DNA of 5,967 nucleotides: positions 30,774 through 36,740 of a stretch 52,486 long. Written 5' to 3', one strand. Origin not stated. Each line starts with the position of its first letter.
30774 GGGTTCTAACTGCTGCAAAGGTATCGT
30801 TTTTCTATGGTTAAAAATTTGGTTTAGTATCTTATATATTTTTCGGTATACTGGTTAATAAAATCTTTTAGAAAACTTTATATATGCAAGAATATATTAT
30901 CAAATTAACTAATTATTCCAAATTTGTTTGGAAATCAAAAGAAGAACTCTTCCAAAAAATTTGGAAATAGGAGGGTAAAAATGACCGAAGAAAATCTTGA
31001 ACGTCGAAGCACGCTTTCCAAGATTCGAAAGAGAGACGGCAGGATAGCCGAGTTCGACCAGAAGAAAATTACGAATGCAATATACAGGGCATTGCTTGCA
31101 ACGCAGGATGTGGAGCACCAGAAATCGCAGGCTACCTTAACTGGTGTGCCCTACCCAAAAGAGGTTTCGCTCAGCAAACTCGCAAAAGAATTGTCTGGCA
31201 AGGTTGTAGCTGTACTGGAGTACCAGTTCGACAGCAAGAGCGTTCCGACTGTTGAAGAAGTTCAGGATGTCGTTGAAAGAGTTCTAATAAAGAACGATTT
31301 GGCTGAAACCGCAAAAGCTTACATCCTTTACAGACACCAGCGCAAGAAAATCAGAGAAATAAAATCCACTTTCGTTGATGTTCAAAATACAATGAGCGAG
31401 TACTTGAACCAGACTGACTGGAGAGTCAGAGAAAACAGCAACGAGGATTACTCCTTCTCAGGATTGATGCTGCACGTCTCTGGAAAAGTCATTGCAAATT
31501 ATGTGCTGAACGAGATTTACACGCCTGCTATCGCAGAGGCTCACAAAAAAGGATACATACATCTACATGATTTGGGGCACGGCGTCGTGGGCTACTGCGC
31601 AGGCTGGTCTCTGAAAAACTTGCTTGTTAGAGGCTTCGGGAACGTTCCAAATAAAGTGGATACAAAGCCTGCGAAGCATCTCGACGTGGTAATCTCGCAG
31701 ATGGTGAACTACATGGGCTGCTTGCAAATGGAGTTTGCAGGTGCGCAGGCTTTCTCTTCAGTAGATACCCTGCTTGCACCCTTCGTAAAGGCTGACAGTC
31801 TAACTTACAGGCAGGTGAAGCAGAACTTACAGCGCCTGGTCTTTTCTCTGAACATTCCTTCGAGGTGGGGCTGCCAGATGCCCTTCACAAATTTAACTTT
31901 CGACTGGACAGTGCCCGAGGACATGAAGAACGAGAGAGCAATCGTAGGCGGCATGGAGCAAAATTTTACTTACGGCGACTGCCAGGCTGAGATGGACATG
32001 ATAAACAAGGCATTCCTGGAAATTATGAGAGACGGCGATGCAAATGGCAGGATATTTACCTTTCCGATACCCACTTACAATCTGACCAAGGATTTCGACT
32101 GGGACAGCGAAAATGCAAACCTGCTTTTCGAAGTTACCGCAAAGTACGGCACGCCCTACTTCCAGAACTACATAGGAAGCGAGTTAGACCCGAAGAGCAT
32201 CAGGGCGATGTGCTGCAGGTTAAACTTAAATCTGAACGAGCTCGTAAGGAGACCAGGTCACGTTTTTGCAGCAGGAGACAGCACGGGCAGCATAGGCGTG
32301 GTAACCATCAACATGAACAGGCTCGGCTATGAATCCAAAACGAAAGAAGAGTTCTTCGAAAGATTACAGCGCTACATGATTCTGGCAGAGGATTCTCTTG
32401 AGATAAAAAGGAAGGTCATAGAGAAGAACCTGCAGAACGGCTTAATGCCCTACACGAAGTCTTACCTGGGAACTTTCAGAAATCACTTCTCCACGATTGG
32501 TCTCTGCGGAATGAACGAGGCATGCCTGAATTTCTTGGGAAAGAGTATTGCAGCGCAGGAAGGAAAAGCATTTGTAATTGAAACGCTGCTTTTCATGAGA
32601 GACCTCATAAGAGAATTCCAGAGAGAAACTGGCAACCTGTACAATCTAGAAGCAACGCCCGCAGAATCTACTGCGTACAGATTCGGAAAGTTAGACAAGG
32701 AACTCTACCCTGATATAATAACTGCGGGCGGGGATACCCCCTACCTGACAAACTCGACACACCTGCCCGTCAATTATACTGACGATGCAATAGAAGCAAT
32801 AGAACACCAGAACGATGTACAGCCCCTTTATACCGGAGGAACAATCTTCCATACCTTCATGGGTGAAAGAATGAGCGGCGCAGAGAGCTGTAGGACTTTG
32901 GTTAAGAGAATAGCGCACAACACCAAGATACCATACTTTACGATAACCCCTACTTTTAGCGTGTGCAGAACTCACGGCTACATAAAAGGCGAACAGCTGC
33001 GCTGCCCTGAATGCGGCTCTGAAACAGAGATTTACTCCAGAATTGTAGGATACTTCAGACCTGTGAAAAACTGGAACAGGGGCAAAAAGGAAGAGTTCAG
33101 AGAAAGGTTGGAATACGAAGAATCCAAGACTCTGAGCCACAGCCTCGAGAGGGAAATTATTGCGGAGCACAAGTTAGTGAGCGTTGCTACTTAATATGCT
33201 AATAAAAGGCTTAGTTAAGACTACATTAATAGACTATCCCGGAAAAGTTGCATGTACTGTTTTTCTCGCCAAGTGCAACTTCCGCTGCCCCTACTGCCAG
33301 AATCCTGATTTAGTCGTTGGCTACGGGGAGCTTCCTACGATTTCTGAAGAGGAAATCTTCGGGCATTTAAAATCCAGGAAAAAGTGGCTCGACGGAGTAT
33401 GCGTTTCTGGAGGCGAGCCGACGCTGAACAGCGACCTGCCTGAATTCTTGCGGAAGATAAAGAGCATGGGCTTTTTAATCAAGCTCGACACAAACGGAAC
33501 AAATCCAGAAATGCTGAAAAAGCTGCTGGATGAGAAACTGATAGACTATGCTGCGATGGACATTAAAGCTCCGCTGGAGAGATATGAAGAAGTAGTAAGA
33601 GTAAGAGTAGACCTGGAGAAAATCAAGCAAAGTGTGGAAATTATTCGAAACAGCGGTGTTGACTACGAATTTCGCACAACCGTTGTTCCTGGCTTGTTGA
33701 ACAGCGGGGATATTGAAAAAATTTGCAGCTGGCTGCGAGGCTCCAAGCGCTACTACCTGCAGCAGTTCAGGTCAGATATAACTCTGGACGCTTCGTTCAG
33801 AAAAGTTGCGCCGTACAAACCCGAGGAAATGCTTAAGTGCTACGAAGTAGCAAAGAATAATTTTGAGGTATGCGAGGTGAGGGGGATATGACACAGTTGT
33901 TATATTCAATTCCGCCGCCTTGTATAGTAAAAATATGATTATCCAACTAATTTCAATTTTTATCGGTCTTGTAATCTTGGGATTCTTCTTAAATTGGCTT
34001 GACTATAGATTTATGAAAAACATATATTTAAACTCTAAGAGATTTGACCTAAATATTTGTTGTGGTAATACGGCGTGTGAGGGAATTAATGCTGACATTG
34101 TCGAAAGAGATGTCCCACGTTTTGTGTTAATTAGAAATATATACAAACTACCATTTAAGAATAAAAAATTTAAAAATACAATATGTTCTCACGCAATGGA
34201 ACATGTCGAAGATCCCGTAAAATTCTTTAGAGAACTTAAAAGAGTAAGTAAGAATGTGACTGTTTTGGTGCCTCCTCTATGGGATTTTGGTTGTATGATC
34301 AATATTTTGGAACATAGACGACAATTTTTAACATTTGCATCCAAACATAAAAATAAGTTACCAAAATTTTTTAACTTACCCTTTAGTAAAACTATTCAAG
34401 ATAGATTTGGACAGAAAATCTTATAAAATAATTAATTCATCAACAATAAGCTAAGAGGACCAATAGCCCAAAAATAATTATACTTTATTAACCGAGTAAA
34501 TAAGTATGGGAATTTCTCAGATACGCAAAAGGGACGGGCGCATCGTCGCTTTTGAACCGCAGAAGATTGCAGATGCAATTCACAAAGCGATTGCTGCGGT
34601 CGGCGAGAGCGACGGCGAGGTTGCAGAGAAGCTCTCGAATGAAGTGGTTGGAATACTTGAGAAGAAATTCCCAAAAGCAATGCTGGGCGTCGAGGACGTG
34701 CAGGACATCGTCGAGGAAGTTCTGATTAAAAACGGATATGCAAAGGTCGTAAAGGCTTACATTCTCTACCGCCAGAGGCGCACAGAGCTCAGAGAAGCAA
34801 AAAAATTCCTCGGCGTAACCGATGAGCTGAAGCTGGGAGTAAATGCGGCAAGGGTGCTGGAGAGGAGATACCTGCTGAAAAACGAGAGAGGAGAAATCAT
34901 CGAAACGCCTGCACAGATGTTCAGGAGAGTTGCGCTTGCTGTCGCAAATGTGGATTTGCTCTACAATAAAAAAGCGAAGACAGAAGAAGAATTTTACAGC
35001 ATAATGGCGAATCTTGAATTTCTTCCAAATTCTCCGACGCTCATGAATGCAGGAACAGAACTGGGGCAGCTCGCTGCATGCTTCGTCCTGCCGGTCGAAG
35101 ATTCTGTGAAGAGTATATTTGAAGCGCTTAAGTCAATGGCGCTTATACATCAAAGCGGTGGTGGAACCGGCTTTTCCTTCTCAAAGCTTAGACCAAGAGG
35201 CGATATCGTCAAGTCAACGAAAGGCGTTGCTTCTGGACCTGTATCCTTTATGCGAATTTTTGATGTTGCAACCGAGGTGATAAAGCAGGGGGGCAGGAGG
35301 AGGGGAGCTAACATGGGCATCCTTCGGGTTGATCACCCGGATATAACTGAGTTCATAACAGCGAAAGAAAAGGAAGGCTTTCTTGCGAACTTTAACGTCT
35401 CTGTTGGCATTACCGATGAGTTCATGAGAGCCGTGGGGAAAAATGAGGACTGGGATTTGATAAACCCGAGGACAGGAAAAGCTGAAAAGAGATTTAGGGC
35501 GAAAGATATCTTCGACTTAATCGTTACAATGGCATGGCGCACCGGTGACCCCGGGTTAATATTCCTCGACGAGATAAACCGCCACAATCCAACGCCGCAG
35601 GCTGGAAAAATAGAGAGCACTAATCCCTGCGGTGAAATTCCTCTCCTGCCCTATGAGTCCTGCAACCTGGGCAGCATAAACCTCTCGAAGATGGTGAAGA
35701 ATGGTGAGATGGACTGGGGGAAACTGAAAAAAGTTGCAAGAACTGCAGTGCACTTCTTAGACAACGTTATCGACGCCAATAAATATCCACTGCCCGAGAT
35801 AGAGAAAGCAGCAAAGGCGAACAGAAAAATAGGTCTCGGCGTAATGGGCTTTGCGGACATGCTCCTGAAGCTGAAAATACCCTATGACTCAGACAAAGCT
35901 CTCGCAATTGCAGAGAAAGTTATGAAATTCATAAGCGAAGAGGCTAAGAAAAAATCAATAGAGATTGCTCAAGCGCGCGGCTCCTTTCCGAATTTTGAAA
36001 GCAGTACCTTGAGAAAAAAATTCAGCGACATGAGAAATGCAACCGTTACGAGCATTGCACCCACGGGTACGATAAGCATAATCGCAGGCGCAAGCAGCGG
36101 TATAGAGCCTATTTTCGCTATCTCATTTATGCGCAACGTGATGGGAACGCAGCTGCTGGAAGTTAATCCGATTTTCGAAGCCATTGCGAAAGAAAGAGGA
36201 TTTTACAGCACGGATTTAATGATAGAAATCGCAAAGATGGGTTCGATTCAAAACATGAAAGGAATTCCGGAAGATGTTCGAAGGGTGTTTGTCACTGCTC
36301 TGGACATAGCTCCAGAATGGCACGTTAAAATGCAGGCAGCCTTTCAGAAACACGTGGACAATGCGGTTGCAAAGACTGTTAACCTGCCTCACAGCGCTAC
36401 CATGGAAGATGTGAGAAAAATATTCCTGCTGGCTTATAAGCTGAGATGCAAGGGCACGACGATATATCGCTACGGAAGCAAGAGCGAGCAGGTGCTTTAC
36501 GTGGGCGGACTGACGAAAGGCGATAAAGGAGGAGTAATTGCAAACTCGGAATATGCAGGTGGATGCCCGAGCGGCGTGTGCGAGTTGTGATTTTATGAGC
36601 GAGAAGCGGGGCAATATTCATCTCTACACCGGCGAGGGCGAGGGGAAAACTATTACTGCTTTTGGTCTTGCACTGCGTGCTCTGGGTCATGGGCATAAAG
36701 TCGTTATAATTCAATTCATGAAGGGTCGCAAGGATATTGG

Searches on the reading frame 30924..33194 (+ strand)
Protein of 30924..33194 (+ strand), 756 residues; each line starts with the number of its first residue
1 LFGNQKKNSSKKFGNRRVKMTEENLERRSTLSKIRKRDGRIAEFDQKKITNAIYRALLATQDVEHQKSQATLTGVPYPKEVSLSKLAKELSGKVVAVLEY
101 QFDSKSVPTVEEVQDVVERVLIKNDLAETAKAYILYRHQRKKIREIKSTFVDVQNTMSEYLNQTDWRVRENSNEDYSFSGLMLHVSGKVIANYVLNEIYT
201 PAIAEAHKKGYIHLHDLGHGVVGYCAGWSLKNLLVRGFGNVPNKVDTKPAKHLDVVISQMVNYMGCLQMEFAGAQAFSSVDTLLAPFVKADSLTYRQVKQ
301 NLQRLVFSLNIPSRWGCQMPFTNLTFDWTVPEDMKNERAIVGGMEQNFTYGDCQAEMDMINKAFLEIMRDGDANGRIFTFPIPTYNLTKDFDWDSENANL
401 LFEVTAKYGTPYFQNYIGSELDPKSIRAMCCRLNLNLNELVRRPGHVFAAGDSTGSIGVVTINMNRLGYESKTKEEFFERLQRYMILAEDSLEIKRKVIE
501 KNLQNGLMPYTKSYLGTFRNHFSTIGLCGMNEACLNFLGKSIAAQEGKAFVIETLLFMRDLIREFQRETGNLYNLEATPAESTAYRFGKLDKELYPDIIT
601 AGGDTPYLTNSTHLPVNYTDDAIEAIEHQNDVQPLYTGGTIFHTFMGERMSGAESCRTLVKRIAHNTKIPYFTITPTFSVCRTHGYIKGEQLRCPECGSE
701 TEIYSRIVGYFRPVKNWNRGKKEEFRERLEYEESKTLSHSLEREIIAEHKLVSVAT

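Call 101: search_protein_families(library=pfam, proteins=[window:30924-33194:+], max_evalue=0.00001)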
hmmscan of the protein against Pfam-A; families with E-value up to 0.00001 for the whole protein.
window:30924-33194:+ (756 aa): 2 families
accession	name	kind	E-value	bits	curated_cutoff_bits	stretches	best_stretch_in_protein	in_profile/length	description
PF13597.11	NRDD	-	4.7e-187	623.5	26.2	1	170-731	1-562/562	Anaerobic ribonucleoside-triphosphate reductase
PF03477.21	ATP-cone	-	3.8e-19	69.5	25.8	1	33-142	2-88/88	ATP cone domain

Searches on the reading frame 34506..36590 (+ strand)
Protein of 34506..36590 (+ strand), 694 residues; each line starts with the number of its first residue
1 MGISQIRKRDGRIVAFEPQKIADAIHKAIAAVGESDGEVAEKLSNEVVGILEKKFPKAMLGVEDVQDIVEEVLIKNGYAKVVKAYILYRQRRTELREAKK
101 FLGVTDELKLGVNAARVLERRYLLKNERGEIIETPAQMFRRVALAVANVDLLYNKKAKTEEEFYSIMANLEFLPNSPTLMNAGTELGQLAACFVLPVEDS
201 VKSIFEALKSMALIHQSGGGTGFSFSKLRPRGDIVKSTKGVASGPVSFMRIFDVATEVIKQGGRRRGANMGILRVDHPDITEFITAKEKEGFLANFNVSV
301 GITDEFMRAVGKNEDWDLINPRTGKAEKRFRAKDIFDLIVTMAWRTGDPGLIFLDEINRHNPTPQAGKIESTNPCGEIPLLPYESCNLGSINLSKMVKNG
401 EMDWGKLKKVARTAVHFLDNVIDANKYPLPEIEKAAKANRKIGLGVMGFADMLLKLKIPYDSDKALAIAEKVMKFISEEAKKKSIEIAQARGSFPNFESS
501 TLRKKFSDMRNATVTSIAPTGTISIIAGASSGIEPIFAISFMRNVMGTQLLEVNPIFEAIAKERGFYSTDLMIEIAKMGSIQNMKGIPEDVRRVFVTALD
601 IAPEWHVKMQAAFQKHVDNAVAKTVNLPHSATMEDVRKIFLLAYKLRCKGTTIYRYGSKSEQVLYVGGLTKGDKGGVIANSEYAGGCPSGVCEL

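Call 101: search_protein_families(library=pfam, proteins=[window:34506-36590:+], max_evalue=0.00001)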
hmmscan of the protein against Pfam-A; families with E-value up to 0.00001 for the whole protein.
window:34506-36590:+ (694 aa): 3 families
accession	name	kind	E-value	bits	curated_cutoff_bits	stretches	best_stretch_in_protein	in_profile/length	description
PF02867.20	Ribonuc_red_lgC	-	2.1e-148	495.7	23.9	2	190-505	1-347/523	Ribonucleotide reductase, barrel domain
PF00317.26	Ribonuc_red_lgN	-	3.1e-27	94.9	28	1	109-187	2-77/77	Ribonucleotide reductase, all-alpha domain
PF03477.21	ATP-cone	-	4.2e-22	78.9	25.8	1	5-94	2-88/88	ATP cone domain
